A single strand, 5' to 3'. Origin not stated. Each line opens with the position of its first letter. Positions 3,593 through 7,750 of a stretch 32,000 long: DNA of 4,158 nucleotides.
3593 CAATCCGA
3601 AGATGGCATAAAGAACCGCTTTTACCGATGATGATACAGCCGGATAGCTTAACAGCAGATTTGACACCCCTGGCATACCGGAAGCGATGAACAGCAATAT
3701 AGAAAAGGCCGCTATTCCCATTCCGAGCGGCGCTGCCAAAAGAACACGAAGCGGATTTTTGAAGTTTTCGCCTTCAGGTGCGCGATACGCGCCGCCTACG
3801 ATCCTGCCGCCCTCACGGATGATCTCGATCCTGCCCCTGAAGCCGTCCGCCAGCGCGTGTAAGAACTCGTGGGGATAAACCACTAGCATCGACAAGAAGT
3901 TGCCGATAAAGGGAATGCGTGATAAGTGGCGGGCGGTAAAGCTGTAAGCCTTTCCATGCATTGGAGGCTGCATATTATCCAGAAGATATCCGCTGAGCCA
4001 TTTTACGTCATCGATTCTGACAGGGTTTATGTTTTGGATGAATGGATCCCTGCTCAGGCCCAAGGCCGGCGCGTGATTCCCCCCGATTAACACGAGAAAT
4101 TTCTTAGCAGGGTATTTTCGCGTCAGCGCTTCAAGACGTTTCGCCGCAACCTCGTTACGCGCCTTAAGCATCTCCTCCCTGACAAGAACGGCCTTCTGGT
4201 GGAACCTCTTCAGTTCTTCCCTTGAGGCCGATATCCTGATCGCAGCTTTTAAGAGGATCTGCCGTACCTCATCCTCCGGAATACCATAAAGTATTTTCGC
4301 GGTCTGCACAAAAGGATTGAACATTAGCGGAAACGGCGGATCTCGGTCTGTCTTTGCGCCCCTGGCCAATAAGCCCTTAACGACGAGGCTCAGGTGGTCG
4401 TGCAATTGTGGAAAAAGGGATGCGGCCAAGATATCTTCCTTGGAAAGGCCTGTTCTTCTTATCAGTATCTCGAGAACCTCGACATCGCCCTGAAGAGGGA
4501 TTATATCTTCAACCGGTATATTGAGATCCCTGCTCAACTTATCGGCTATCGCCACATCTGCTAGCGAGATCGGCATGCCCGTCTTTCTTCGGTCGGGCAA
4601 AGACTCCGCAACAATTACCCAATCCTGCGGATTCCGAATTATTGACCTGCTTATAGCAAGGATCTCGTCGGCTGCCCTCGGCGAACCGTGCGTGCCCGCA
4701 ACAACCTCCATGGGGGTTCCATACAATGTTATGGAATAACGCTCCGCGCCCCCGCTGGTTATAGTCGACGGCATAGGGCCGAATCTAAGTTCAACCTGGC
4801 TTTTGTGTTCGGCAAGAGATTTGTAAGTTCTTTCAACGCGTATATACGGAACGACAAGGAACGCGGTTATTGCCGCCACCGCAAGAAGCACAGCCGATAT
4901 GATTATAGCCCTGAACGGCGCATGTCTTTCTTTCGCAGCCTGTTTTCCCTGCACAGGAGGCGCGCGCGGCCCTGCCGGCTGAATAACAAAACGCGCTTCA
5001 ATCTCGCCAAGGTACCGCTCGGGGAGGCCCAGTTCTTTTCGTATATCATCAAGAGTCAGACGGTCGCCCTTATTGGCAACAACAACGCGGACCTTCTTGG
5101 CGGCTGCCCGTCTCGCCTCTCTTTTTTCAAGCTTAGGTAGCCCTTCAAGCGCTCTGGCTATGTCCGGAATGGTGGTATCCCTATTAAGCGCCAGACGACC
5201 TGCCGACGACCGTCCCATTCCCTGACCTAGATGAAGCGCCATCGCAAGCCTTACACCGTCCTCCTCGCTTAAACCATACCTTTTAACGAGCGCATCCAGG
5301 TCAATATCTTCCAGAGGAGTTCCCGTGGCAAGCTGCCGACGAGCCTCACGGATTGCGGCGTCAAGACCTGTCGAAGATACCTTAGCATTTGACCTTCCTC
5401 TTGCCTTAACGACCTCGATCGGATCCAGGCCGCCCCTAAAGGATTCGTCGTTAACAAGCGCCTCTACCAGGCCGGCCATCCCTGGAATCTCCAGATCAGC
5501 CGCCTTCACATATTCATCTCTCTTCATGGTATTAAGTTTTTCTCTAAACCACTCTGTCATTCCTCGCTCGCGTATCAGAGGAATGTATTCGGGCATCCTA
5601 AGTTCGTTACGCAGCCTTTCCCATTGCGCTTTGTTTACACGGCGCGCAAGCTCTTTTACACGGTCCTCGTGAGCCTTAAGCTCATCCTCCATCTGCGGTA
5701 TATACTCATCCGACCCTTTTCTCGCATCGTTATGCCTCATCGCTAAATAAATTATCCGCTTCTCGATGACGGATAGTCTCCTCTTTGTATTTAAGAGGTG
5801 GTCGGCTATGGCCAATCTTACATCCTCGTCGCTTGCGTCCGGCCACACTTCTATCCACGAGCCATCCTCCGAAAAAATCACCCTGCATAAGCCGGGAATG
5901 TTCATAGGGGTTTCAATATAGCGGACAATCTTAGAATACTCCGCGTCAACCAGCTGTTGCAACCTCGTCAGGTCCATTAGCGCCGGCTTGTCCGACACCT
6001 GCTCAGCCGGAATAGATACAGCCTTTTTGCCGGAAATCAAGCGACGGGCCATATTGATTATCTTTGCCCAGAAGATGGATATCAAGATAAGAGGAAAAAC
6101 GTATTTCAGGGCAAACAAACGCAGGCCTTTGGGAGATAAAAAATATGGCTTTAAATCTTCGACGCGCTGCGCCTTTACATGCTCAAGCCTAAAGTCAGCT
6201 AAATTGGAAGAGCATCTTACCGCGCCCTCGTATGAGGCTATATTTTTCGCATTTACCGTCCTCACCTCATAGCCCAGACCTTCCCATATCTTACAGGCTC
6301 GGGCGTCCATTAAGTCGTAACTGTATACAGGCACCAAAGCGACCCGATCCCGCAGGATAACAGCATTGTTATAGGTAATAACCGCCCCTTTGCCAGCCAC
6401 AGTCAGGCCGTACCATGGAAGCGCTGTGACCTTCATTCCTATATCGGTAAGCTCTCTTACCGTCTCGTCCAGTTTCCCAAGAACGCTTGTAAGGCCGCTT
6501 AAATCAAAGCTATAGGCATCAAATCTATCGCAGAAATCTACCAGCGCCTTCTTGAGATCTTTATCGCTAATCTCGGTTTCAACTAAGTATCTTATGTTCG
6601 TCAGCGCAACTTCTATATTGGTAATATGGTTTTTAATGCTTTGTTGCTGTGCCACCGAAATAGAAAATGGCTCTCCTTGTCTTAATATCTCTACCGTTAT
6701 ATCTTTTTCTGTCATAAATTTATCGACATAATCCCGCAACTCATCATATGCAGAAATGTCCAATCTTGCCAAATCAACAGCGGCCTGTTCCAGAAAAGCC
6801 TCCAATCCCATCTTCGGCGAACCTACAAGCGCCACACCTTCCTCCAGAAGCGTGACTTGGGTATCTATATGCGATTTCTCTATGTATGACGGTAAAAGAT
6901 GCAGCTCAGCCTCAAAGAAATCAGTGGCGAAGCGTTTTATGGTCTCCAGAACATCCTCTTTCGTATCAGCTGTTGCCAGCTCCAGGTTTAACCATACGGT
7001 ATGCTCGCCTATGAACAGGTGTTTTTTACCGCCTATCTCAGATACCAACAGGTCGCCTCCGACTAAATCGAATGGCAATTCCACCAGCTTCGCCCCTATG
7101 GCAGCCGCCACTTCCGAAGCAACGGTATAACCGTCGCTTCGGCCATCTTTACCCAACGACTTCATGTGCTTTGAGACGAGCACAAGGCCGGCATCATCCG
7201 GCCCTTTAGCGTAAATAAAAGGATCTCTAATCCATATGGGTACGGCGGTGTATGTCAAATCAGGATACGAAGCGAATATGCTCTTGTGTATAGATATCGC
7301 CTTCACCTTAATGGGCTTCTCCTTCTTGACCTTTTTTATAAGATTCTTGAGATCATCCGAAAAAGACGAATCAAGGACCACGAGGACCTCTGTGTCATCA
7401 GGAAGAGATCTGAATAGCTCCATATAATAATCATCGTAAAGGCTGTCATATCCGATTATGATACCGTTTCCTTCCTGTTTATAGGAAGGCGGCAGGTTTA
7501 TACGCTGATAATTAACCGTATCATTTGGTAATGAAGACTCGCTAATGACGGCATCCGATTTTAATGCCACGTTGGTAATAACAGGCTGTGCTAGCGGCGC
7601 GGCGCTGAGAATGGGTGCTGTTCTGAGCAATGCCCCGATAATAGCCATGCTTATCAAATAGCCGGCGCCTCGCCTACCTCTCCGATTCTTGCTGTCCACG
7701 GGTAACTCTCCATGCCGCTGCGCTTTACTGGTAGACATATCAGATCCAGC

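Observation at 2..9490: Unlisted giant ORF: 9.49 kb of uninterrupted minus-strand reading frame running off the window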

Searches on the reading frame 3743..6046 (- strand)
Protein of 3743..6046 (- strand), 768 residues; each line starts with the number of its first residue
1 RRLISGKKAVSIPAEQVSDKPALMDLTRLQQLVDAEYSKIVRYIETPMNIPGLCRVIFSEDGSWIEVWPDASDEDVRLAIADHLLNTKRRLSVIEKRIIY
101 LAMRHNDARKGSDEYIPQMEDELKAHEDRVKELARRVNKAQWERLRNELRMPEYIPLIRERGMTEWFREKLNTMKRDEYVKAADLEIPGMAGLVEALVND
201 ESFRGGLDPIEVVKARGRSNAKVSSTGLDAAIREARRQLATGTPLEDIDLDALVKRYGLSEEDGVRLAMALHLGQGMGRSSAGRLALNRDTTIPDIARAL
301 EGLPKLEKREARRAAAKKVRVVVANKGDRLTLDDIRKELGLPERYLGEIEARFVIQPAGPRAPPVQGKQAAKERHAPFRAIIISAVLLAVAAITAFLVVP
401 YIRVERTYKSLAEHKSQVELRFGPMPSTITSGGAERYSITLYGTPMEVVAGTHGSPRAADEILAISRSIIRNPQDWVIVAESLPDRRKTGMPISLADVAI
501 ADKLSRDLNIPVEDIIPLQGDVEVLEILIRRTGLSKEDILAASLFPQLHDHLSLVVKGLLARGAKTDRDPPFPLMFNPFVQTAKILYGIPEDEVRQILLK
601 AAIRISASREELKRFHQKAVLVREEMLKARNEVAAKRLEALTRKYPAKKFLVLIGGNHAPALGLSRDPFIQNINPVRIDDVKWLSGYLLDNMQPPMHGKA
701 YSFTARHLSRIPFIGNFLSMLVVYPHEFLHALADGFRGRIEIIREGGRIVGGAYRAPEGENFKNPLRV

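Call 42: search_solved_structures(query=window:3743-6046:-, max_evalue=1, show_alignments=2)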
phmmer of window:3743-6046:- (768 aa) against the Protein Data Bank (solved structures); distinct sequences matched with E-value up to 1: 1.
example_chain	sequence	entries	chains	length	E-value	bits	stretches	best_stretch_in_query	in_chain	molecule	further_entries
22oz_A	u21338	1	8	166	0.21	12.9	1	438-506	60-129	Transcriptional regulator marR family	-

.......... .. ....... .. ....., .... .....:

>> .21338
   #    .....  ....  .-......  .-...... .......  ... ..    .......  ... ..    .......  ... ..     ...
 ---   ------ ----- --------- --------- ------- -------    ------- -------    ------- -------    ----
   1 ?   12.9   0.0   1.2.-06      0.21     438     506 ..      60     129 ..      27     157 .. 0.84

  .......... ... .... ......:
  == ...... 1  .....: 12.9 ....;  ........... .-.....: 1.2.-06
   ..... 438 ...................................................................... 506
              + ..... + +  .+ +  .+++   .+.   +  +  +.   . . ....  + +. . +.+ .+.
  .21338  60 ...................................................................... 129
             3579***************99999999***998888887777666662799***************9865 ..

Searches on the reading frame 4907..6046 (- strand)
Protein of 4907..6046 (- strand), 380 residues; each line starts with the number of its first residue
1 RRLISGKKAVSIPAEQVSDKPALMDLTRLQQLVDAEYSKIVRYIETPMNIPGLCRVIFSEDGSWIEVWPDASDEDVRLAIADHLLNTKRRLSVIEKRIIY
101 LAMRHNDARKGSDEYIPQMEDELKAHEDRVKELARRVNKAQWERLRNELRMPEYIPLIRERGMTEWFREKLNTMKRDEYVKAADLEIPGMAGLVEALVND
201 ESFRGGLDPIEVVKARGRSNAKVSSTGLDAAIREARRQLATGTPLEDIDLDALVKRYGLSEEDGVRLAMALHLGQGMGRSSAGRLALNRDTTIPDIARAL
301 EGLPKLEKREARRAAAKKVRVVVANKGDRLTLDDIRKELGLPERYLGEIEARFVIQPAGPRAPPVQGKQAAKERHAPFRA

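Call 9: search_protein_families(library=pfam, proteins=[window:4907-6046:-], max_evalue=5)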
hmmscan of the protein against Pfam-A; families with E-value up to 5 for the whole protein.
window:4907-6046:- (380 aa): 3 families
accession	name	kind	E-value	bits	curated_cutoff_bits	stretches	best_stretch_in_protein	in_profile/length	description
PF12644.12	DUF3782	-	0.044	14.4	24.4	1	231-273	12-54/78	Protein of unknown function (DUF3782)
PF17812.7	RET_CLD3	-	0.068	13.9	25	1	41-107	49-115/116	RET Cadherin like domain 3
PF18606.7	HTH_53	-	0.15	12.2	30.6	1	325-349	12-36/62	Zap helix turn helix N-terminal domain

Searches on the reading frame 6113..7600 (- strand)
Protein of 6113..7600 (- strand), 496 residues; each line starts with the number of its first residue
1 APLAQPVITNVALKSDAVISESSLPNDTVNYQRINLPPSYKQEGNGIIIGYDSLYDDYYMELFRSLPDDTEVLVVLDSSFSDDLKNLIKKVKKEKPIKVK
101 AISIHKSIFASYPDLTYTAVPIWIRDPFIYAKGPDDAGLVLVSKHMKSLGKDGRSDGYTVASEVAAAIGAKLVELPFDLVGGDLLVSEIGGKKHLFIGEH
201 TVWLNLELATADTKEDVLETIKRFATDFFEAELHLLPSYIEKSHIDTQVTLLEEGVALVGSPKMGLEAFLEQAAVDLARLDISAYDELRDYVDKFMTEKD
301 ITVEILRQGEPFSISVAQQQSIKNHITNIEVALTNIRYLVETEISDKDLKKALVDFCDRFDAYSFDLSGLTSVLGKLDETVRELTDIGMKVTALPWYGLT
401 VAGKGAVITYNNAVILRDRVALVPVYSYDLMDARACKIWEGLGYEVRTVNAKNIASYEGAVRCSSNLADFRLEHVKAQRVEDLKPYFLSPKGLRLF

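Call 9: search_protein_families(library=pfam, proteins=[window:6113-7600:-], max_evalue=5)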
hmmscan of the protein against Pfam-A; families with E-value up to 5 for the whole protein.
window:6113-7600:- (496 aa): 3 families
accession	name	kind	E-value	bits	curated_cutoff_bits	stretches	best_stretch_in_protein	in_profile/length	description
PF04371.20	PAD_porph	-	0.00032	20.5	25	1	384-465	234-317/321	Porphyromonas-type peptidyl-arginine deiminase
PF06746.16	DUF1216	-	0.14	12.6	21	1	287-344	68-117/134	Protein of unknown function (DUF1216)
PF11434.14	CHIPS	-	0.15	12.4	25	1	368-419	2-54/91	Chemotaxis-inhibiting protein CHIPS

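Call 41: search_solved_structures(query=window:6113-7600:-, max_evalue=1, show_alignments=2)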
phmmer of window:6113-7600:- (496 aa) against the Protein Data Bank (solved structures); distinct sequences matched with E-value up to 1: 0.

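Call 44: find_homologous_proteins(query=window:6113-7600:-, max_evalue=0.001)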
Query window:6113-7600:-: 8000 candidates shared short words with the query, none scored E <= 0.001.

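Call 65: predict_structure(alignment_id=A2)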
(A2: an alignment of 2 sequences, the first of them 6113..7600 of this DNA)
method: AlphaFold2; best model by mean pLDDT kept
length: 496 residues; sequences in the alignment: 2
mean_pLDDT: 38.8   pTM: 0.27
mean pLDDT of the five models: 38.8, 37.2, 35.3, 35.2, 32.5
residues with pLDDT >= 90: 0; 70-90: 0; 50-70: 68; < 50: 428
segments of 3 or more residues with pLDDT < 50: 1-47, 77-80, 102-218, 220-336, 342-344, 359-422, 424-435, 437-439, 441-445, 449-496
pLDDT, mean of each block of 10 residues (from residue 1): 22 20 20 29 44 51 52 49 62 57 39 28 34 40 39 40 44 38 28 31 35 46 45 34 34 39 39 44 42 34 34 39 44 49 57 53 35 39 43 33 26 40 42 45 48 30 26 31 36 30
secondary structure, 60 per line:
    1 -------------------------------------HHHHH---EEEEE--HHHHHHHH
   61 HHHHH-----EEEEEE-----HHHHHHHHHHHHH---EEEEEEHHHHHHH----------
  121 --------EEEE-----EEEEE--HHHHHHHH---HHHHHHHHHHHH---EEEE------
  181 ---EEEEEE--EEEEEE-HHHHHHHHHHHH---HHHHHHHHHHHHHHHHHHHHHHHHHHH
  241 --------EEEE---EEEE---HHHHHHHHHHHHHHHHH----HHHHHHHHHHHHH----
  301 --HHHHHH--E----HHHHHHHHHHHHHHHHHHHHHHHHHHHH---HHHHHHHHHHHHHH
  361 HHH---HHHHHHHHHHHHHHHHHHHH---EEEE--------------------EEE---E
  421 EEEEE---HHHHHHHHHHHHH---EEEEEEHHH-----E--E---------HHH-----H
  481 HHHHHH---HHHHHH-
elements in order: H38-42 E46-50 H53-65 E71-76 H82-94 E98-103 H104-110 E129-132 E138-142 H145-152 H156-167 E171-174 E184-189 E192-197 H199-210 H214-240 E249-252 E256-259 H263-279 H284-296 H303-308 H316-343 H347-363 H367-386 E390-393 E414-416 E420-425 H429-441 E445-450 H480-486 H490-495
